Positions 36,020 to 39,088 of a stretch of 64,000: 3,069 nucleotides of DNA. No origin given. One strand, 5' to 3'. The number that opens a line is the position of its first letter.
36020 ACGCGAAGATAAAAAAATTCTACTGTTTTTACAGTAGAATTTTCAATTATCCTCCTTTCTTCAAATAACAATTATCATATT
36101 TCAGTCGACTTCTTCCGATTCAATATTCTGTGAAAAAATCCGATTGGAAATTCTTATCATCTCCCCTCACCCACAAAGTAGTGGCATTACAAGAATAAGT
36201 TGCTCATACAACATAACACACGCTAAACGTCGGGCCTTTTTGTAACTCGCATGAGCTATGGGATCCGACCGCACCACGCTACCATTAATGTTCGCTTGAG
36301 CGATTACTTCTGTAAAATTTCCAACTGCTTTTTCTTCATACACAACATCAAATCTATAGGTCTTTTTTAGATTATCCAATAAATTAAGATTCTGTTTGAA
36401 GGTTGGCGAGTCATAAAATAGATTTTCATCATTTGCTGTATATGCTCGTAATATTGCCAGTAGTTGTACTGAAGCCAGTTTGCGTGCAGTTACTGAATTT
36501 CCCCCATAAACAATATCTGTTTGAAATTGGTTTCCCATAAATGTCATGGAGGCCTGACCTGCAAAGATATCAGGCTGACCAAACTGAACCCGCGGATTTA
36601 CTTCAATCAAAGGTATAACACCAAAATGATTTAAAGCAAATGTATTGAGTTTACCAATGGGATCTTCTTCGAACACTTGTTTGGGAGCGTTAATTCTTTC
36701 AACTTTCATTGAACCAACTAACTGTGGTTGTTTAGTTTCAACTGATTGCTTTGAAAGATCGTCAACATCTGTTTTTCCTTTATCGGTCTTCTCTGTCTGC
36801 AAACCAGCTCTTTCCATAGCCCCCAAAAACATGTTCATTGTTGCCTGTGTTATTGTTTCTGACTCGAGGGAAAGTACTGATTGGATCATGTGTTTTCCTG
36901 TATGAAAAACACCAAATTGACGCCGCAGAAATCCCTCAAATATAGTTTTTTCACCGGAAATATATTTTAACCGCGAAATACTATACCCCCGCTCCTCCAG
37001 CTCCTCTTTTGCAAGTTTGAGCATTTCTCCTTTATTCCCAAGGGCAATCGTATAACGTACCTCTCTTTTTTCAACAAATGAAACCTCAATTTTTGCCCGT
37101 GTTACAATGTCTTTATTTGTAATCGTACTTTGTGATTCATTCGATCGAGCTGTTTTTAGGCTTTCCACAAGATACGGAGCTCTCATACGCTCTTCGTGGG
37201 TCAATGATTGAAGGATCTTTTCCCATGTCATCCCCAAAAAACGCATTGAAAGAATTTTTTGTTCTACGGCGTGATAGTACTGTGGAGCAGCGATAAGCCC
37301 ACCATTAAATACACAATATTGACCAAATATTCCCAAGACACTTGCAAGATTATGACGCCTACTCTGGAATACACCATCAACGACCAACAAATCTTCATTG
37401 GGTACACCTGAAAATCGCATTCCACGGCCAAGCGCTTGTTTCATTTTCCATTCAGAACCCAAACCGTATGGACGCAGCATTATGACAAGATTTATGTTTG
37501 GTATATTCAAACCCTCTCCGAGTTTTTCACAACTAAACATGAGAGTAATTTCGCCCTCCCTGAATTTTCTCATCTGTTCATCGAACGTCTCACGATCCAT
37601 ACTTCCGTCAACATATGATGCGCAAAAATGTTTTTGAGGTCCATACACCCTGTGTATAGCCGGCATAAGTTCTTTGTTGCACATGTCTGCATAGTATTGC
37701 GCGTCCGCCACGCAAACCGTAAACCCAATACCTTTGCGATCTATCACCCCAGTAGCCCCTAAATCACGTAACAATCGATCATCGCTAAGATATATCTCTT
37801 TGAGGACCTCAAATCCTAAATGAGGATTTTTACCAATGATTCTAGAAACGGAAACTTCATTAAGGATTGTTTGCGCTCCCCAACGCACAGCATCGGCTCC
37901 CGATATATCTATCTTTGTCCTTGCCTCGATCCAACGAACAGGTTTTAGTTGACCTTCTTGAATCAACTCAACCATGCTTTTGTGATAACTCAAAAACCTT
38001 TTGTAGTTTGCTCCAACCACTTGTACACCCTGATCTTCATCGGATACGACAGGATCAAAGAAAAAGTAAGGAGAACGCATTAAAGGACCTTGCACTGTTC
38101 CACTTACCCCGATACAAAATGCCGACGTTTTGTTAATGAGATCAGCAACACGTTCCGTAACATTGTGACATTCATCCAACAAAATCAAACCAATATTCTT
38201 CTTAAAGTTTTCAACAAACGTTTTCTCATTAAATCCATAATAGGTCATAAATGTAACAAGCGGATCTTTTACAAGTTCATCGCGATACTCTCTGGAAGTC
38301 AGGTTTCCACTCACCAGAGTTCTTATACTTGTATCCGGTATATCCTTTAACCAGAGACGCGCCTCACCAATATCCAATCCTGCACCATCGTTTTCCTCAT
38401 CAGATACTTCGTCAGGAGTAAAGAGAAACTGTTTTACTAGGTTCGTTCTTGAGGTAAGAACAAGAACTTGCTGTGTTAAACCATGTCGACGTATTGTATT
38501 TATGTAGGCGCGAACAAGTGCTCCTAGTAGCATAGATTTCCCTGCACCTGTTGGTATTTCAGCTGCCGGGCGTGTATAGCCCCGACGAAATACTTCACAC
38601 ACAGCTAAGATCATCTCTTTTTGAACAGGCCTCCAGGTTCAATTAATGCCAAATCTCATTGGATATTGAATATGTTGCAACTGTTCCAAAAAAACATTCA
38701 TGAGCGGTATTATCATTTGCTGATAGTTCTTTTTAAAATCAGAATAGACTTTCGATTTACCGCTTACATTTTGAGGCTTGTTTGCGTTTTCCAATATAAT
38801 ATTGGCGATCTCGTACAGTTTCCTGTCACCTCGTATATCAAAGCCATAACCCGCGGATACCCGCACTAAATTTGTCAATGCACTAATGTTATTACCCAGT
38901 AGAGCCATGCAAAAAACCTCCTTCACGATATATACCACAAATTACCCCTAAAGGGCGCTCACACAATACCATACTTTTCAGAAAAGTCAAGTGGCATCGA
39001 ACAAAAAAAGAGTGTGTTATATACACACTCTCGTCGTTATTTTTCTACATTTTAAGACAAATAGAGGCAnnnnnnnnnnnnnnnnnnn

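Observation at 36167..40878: Exoribonuclease and helicase each carrying tandem dsRNA-binding domains: a candidate dsRNA surveillance module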

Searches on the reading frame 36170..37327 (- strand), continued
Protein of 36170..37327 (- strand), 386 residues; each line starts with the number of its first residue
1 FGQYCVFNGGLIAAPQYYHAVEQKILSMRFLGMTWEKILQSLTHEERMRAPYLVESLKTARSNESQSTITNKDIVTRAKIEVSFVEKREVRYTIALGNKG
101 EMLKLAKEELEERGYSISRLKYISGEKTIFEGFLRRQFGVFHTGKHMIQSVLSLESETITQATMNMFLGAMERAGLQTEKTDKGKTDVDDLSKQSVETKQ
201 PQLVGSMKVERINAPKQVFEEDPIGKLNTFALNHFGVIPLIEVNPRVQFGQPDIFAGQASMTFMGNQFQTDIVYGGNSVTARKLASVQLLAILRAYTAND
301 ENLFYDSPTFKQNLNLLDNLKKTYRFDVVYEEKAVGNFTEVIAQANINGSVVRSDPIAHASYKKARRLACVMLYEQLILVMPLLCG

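Call 80: search_solved_structures(query=L049:6084-7898:+, max_evalue=1)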
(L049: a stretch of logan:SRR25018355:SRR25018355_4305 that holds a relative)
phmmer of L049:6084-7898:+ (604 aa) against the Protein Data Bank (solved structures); distinct sequences matched with E-value up to 1: 0.

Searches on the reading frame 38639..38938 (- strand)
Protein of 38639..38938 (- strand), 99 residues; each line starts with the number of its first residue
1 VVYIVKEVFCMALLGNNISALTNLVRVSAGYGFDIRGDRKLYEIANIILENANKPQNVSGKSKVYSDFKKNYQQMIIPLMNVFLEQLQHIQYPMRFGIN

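Call 4: search_protein_families(library=pfam, proteins=[window:38639-38938:-], max_evalue=1)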
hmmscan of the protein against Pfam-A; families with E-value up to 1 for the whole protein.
window:38639-38938:- (99 aa): 0 families

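Call 5: search_protein_families(library=ncbifam, proteins=[window:38639-38938:-], max_evalue=1)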
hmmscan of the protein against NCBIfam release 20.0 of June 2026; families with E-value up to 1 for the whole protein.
window:38639-38938:- (99 aa): 0 families

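Call 8: search_protein_families(library=padloc, proteins=[window:38639-38938:-], max_evalue=0.1)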
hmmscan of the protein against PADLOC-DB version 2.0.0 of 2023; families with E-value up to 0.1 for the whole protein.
window:38639-38938:- (99 aa): 1 family
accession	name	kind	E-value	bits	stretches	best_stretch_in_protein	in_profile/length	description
PDLC04422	PDC-M11A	-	0.004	14.1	1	21-87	274-341/501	-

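Call 9: search_protein_families(library=phrogs, proteins=[window:38639-38938:-], max_evalue=0.1)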
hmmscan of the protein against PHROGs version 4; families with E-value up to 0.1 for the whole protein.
window:38639-38938:- (99 aa): 0 families
